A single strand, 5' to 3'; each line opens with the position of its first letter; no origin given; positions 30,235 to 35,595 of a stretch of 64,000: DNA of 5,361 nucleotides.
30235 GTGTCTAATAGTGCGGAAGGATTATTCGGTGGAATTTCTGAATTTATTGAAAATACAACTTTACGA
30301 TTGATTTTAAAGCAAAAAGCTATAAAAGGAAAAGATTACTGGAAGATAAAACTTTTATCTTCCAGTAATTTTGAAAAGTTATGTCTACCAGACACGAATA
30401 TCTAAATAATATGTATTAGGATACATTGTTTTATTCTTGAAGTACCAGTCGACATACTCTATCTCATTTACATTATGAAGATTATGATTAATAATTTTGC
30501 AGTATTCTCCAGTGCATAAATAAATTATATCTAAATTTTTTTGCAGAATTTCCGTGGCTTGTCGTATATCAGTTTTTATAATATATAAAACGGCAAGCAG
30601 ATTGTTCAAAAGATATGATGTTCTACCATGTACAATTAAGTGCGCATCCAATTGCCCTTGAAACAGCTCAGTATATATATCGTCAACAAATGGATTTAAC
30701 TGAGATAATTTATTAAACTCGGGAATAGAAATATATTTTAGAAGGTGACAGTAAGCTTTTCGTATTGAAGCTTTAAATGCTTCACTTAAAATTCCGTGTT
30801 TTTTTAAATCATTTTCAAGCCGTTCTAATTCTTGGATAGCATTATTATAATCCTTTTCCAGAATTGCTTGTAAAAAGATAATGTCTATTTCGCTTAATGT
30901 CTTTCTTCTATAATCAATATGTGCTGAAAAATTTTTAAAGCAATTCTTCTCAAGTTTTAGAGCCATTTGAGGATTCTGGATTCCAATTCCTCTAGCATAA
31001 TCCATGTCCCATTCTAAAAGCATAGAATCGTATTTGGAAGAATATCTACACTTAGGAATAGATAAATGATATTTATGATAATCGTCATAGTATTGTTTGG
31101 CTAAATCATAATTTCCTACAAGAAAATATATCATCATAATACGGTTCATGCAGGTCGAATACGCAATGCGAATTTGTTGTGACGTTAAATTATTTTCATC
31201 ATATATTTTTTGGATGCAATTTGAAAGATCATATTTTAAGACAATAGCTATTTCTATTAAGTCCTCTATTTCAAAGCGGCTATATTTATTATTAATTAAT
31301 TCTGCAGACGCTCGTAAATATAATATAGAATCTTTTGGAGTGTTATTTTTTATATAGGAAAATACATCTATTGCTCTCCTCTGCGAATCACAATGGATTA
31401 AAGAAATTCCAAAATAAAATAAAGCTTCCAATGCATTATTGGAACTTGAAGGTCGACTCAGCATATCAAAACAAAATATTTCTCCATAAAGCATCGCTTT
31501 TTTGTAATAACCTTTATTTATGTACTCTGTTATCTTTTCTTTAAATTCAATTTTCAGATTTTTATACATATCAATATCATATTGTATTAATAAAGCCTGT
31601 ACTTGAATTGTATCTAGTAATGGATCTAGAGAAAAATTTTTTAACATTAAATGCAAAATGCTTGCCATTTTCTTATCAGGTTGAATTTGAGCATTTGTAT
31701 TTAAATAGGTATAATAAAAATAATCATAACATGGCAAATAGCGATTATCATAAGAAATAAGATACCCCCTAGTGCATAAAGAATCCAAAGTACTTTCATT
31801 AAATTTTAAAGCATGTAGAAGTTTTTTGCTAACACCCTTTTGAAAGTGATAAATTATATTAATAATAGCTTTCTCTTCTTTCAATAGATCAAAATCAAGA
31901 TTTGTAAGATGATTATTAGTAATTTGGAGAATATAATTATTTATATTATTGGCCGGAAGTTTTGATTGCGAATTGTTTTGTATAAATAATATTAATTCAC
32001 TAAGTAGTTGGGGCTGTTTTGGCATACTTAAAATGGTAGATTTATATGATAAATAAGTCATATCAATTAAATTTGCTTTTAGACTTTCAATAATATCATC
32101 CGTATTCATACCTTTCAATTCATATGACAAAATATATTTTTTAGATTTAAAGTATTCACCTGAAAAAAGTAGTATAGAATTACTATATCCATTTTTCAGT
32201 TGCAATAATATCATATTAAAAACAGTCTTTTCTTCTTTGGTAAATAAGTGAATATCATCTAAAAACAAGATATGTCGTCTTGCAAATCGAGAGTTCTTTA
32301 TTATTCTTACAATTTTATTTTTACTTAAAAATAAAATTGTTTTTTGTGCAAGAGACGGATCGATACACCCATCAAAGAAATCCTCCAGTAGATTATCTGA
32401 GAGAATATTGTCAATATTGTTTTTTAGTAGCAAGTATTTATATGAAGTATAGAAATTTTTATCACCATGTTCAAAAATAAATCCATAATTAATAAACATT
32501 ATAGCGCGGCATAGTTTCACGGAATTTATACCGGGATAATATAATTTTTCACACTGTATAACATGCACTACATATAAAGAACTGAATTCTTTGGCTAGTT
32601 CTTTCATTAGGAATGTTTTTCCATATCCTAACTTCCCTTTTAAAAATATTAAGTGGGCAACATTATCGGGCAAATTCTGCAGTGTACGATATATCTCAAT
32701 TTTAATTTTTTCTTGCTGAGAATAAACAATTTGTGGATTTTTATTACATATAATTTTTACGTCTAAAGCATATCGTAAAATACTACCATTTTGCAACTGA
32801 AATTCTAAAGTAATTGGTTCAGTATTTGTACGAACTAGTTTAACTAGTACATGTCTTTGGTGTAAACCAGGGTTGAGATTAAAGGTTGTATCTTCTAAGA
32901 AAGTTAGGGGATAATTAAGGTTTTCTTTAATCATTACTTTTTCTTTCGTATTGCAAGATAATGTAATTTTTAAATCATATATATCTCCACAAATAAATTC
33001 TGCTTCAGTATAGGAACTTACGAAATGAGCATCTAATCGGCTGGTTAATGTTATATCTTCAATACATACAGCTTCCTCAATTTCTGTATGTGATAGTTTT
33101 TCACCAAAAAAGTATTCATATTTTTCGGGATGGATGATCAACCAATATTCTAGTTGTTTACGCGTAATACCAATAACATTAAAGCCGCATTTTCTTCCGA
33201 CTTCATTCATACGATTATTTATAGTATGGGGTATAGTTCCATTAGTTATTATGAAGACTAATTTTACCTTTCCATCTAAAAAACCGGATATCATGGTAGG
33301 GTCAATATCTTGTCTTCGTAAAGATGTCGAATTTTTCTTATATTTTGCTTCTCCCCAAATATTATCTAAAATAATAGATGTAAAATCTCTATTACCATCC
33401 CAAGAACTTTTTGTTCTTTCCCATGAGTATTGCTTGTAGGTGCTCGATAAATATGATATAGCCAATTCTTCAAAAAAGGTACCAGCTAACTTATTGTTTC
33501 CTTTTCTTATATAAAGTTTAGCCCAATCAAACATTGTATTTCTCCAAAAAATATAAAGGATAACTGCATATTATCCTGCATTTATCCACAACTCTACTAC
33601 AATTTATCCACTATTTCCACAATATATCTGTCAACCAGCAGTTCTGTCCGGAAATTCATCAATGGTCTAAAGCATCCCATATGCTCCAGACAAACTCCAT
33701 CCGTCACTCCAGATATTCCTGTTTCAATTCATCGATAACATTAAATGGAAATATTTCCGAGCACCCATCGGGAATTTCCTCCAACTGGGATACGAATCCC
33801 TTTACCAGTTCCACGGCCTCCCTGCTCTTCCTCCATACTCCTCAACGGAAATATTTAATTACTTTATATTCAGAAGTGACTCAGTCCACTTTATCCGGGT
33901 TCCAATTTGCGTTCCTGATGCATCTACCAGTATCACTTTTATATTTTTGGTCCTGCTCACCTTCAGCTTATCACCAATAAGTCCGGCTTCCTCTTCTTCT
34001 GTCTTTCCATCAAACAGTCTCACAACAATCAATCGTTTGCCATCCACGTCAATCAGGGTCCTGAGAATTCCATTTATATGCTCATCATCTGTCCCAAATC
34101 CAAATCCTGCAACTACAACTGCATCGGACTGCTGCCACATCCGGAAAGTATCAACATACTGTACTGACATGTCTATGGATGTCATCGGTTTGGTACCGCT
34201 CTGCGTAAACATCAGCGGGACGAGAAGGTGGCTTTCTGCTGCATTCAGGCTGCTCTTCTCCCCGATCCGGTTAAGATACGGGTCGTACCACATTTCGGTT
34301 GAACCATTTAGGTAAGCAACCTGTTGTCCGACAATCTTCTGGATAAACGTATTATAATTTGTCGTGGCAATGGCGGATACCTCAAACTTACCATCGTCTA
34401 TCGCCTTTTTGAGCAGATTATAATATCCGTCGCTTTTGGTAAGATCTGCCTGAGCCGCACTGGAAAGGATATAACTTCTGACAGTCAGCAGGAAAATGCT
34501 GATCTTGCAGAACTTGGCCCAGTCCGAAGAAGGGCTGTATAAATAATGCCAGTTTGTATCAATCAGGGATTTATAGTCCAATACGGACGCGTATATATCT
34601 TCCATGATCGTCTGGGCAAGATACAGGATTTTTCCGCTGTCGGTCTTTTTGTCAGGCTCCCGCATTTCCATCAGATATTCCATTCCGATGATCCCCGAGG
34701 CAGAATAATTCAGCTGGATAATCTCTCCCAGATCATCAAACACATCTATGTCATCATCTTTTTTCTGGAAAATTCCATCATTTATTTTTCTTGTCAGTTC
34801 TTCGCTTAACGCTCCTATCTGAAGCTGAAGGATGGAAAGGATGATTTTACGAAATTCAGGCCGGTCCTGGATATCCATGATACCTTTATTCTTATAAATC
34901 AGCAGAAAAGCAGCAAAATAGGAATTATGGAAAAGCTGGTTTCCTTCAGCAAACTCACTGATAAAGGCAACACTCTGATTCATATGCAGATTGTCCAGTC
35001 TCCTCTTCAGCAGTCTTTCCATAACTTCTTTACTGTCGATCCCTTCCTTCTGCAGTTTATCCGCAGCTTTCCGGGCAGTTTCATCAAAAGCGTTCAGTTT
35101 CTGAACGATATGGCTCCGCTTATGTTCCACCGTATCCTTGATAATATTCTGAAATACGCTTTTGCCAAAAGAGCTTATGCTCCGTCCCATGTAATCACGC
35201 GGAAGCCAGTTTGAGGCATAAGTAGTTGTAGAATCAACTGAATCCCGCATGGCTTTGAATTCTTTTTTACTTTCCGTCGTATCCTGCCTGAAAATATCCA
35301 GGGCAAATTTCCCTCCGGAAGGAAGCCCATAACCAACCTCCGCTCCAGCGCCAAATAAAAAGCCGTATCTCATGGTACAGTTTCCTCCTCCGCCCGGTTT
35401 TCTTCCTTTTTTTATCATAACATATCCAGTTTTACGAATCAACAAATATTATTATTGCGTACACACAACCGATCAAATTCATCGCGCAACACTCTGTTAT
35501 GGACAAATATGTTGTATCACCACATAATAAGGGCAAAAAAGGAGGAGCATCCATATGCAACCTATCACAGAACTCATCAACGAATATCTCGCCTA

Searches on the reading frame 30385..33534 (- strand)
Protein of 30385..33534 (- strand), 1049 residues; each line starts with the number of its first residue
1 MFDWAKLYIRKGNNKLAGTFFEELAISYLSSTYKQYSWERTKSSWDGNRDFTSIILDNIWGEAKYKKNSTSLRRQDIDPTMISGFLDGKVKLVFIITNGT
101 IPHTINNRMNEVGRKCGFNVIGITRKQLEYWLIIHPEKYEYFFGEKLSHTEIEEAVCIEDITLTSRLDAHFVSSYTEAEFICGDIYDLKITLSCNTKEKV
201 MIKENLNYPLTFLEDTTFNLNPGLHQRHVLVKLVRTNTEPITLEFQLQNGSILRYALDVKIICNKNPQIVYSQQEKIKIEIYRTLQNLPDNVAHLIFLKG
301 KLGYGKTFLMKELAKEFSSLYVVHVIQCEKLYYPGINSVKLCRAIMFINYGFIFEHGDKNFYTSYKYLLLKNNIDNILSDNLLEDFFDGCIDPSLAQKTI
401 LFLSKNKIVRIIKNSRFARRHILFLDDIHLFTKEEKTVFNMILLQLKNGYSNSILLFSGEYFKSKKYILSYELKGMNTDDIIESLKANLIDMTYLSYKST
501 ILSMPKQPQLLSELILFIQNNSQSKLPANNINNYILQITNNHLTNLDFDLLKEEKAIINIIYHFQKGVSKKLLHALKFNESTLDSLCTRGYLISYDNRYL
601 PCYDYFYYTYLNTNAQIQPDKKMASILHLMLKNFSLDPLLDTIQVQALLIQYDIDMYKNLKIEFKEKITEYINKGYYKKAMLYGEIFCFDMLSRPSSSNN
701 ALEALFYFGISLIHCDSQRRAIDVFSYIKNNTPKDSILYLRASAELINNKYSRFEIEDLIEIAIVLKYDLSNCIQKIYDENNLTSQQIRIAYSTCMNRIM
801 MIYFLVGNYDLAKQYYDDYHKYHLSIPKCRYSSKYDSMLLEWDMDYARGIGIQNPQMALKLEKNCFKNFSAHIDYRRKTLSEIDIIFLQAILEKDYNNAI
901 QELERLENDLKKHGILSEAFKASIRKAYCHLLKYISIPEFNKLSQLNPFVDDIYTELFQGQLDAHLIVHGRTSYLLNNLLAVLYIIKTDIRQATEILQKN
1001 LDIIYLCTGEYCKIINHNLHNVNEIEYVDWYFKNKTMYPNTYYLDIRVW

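Call 17: search_protein_families(library=pfam, proteins=[window:30385-33534:-], max_evalue=0.001)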
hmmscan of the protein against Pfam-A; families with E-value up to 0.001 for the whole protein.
window:30385-33534:- (1049 aa): 1 family
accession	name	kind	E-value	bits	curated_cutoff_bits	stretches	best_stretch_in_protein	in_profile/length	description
PF00004.35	AAA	-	0.00016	22.5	21.2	0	297-451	2-97/131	ATPase family associated with various cellular activities (AAA)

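Call 94: search_protein_families(library=padloc, proteins=[window:30385-33534:-], max_evalue=0.001)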
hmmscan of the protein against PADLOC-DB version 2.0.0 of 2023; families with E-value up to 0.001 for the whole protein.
window:30385-33534:- (1049 aa): 0 families

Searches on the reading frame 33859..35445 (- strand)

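Call 17: search_protein_families(library=pfam, proteins=[window:33859-35445:-], max_evalue=0.001)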
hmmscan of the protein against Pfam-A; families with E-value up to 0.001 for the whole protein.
window:33859-35445:- (528 aa): 0 families

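Call 94: search_protein_families(library=padloc, proteins=[window:33859-35445:-], max_evalue=0.001)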
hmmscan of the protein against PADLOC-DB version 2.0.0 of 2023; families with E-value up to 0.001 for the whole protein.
window:33859-35445:- (528 aa): 3 families
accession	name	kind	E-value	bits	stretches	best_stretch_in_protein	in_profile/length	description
PDLC02408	Aga_SIR2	-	1.7e-08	31.9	1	404-508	221-318/343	Class II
PDLC02414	Aga_SIR2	-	8.6e-06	23.3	1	386-491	174-273/313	-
PDLC04084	SIR2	-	0.00052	17.4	0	430-484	293-350/414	-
